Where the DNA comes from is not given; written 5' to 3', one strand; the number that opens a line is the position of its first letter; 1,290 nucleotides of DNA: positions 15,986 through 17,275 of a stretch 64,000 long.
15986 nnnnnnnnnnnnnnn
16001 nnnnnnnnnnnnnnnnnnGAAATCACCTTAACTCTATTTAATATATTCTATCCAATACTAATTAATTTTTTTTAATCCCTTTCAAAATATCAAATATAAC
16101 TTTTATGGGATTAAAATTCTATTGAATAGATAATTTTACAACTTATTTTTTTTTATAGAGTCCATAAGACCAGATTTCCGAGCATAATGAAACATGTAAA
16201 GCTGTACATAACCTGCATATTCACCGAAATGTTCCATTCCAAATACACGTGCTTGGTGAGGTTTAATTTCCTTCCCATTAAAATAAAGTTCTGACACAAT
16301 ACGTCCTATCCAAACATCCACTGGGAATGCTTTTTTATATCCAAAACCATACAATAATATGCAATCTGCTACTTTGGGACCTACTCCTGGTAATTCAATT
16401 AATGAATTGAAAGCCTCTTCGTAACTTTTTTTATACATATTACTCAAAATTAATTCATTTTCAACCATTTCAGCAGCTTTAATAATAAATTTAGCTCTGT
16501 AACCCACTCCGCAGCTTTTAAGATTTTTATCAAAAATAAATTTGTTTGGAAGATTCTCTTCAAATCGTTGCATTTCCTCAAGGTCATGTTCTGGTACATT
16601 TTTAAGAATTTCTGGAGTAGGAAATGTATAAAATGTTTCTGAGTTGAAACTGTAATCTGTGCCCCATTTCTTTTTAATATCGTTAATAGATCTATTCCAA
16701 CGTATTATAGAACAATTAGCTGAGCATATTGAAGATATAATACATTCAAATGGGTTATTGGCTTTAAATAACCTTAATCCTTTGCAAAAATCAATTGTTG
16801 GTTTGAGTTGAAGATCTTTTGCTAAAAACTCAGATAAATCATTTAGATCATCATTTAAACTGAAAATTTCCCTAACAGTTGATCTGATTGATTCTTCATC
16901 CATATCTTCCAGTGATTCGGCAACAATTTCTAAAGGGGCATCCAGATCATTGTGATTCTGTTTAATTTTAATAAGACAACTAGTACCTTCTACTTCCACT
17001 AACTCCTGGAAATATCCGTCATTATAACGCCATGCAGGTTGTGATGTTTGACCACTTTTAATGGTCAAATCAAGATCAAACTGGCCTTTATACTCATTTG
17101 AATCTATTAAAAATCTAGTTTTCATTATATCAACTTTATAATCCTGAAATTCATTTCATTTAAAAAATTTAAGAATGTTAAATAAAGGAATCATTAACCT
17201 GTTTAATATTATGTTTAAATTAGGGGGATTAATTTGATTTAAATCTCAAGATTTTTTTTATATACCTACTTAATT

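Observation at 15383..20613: Co-oriented base-excision-repair cluster with three unexplained genes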

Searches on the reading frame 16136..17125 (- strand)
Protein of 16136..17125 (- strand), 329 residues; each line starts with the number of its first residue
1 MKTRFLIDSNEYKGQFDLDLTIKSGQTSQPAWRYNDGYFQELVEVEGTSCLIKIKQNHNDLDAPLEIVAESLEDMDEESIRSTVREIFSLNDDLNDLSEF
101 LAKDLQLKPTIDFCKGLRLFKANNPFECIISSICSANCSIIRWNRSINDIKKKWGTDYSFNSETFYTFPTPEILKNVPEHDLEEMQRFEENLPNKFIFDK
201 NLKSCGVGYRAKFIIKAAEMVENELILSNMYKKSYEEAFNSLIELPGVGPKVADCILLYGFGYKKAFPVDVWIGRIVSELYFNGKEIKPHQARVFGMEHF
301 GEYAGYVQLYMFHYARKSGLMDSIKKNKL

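Call 3: search_protein_families(library=pfam, proteins=[window:16136-17125:-], max_evalue=0.1)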
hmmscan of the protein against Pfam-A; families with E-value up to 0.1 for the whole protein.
window:16136-17125:- (329 aa): 4 families
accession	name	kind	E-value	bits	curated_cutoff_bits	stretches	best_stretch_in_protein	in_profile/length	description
PF00730.31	HhH-GPD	-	3.7e-14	53.4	26.2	1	130-292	1-98/108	HhH-GPD superfamily base excision DNA repair protein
PF07934.18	OGG_N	-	3.4e-10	40.6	23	1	13-129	6-115/115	8-oxoguanine DNA glycosylase, N-terminal domain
PF00633.29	HHH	-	0.00019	21.6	24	1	241-259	12-30/30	Helix-hairpin-helix motif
PF06029.17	AlkA_N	-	0.031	14.9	26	1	36-119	32-113/118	AlkA N-terminal domain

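Call 4: search_protein_families(library=ncbifam, proteins=[window:16136-17125:-], max_evalue=0.1)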
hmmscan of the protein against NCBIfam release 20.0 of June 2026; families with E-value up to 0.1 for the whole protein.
window:16136-17125:- (329 aa): 7 families
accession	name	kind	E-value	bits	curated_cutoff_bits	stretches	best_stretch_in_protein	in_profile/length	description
TIGR00588.1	ogg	subfamily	5e-68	229.5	397.85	1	13-318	12-307/310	8-oxoguanine DNA-glycosylase (ogg)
TIGR01083.1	nth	equivalog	5.6e-07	29.4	211.7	1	214-282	81-148/192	endonuclease III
NF010488.0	PRK13910.1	equivalog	1.5e-05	24.5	471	1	206-284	43-116/290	adenine-specific DNA glycosylase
NF053634.1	MonDNAglycDR2438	equivalog_domain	4.5e-05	23.1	400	1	227-279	95-146/219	monofunctional DNA glycosylase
NF007978.0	PRK10702.1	equivalog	0.0047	16.6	405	1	213-284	82-153/211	endonuclease III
NF008132.0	PRK10880.1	equivalog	0.021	13.9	427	1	206-281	80-150/351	A/G-specific adenine glycosylase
TIGR01084.1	mutY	equivalog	0.038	13.6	286.5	1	206-286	77-152/277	A/G-specific adenine glycosylase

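Call 76: search_solved_structures(query=window:16136-17125:-, max_evalue=0.001, show_alignments=1)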
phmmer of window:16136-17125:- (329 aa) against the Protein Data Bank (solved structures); distinct sequences matched with E-value up to 0.001: 39.
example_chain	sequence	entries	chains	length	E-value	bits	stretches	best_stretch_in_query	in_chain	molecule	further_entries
3f0z_A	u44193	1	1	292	2.4e-35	125.3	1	74-319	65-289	8-oxoguanine-DNA-glycosylase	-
3f10_A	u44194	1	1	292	6.1e-35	124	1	74-319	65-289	8-oxoguanine-DNA-glycosylase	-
3i0x_A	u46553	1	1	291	6.5e-35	123.9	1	74-319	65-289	8-oxoguanine-DNA-glycosylase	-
3i0w_A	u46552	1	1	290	8.7e-35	123.5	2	199-319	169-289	8-oxoguanine-DNA-glycosylase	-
4ejy_A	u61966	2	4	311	1.6e-34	122.6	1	86-319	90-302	3-Methyladenine DNA glycosylase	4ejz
10mn_A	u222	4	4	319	7.5e-17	64.5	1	83-312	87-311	N-glycosylase/DNA lyase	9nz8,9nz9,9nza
1hu0_A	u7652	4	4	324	8e-17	64.4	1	83-312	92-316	8-OXOGUANINE DNA GLYCOSYLASE 1 | 8-OXOGUANINE DNA GLYCOSYLASE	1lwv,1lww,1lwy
1fn7_A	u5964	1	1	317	8.3e-17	64.4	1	83-282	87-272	8-OXOGUANINE DNA GLYCOSYLASE 1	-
5an4_A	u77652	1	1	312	8.6e-17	64.3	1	200-281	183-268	N-GLYCOSYLASE/DNA LYASE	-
1ko9_A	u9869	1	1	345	9.3e-17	64.2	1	83-312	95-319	8-oxoguanine DNA glycosylase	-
6rlw_AAA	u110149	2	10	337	9.4e-17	64.2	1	83-312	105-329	N-glycosylase/DNA lyase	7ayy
3ih7_A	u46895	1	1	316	1.1e-16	64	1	83-281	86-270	N-glycosylase/DNA lyase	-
2noz_A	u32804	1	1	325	2.5e-16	62.8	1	83-278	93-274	N-glycosylase/DNA lyase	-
1m3h_A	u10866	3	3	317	3e-16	62.6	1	83-282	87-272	8-Oxoguanine DNA Glycosylase | N-glycosylase/DNA lyase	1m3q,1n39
1ebm_A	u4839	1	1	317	3e-16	62.6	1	83-282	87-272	8-OXOGUANINE DNA GLYCOSYLASE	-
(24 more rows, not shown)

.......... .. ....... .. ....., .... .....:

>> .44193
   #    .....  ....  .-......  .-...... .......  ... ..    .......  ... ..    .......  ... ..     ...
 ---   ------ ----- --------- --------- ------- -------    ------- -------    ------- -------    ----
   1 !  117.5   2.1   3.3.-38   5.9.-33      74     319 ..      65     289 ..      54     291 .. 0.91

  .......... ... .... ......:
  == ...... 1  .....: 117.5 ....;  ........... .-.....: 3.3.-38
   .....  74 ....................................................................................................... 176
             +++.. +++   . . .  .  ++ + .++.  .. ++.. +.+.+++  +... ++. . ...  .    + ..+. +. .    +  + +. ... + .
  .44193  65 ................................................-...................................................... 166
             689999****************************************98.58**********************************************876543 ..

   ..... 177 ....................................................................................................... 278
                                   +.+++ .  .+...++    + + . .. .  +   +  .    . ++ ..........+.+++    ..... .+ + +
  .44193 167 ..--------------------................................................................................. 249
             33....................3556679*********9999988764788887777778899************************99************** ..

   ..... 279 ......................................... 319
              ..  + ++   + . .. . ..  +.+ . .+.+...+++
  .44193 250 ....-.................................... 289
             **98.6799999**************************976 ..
